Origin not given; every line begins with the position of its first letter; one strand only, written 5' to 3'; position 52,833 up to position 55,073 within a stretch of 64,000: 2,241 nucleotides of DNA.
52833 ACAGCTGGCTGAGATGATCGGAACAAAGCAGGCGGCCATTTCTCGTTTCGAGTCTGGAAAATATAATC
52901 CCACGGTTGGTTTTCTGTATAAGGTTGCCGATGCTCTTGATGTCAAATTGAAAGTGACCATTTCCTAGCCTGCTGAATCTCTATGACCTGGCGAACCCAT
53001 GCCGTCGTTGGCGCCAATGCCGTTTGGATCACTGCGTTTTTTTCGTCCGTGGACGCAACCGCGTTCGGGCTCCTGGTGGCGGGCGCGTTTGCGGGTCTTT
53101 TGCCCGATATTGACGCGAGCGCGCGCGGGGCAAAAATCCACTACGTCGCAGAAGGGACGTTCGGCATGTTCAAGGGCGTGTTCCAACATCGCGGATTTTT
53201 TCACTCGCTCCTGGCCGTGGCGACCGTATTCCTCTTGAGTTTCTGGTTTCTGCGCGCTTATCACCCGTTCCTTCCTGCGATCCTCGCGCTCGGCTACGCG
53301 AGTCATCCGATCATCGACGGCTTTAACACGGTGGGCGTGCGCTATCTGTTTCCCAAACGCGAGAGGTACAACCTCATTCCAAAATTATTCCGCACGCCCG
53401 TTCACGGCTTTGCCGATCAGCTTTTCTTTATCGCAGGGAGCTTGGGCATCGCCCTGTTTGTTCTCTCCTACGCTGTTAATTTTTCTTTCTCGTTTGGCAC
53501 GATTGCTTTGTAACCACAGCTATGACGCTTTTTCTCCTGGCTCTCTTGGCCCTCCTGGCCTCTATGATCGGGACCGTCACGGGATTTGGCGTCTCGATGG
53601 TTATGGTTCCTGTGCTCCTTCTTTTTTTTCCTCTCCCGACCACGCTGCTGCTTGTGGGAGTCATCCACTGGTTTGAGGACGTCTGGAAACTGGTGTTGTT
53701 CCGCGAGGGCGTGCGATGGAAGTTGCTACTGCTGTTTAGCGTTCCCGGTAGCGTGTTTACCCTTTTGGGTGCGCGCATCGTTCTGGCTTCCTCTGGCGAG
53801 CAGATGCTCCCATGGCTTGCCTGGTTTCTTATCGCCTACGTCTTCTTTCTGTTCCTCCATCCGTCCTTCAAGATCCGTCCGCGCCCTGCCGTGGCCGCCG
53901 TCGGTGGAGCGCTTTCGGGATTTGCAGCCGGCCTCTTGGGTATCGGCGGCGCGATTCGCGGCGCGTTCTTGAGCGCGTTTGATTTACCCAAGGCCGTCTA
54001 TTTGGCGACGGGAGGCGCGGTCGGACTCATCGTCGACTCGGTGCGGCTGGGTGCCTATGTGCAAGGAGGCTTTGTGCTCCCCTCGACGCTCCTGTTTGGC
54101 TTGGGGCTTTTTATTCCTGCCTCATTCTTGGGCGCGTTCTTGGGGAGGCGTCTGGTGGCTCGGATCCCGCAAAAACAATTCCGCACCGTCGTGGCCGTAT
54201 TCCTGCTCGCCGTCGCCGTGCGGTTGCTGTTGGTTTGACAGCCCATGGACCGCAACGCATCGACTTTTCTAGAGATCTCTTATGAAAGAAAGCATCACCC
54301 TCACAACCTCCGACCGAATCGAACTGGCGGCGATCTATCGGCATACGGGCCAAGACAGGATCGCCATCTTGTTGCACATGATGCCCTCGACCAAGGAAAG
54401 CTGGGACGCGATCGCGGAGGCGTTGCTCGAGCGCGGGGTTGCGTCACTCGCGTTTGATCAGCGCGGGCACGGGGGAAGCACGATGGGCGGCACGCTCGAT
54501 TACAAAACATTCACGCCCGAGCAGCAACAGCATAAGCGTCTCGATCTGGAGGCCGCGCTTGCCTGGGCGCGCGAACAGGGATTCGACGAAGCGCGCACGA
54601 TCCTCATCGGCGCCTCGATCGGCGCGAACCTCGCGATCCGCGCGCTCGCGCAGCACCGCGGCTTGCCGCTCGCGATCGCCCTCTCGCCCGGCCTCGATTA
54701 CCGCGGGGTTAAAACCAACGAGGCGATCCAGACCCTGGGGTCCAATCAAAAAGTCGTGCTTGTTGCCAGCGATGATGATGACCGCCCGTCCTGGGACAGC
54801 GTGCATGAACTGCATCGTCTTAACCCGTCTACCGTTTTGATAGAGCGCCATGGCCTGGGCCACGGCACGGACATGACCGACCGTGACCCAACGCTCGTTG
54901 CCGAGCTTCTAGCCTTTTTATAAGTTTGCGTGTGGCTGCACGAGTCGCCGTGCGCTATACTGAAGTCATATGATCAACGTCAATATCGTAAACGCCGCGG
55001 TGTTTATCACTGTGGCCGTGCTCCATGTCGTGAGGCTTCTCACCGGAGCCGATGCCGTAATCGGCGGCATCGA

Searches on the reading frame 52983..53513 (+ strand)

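Call 74: search_protein_families(library=pfam, proteins=[window:52983-53513:+], max_evalue=0.00001)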
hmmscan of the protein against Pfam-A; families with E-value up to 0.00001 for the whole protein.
window:52983-53513:+ (176 aa): 1 family
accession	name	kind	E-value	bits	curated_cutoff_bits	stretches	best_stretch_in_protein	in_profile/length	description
PF04307.19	YdjM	-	8.6e-24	84.4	29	1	1-139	1-135/176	YdjM inner membrane protein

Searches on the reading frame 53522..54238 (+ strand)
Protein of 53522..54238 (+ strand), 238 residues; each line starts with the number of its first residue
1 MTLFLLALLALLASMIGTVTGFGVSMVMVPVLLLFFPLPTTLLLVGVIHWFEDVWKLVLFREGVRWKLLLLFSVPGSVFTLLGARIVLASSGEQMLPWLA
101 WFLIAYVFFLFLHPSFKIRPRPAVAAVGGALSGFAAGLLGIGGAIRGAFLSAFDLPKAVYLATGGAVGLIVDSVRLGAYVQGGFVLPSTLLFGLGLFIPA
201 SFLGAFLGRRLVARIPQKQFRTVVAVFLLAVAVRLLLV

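Call 74: search_protein_families(library=pfam, proteins=[window:53522-54238:+], max_evalue=0.00001)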
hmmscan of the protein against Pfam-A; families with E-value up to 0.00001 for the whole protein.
window:53522-54238:+ (238 aa): 1 family
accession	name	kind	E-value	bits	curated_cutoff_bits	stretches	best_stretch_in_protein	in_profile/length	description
PF01925.25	TauE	-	6.2e-32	111.6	32.6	1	6-235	1-237/237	Sulfite exporter TauE/SafE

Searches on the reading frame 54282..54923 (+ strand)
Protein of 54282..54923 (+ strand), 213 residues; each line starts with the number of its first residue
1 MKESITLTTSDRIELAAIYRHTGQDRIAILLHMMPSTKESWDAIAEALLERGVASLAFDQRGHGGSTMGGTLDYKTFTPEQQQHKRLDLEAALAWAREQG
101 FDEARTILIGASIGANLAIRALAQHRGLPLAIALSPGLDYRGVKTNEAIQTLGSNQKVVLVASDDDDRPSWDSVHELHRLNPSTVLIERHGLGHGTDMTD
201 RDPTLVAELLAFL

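Call 74: search_protein_families(library=pfam, proteins=[window:54282-54923:+], max_evalue=0.00001)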
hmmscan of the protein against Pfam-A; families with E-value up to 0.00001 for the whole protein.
window:54282-54923:+ (213 aa): 4 families
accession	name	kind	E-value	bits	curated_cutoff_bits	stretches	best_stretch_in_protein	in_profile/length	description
PF12146.15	Hydrolase_4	-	6.8e-11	42.4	27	1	27-141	6-114/239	Serine aminopeptidase, S33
PF00561.26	Abhydrolase_1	-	3.7e-09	37.1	25.8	1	29-125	4-90/245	alpha/beta hydrolase fold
PF12697.13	Abhydrolase_6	-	1.1e-08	36.4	26.3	1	34-145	7-94/217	Alpha/beta hydrolase family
PF02129.25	Peptidase_S15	-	2.3e-06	27.9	23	1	33-142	25-134/262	X-Pro dipeptidyl-peptidase (S15 family)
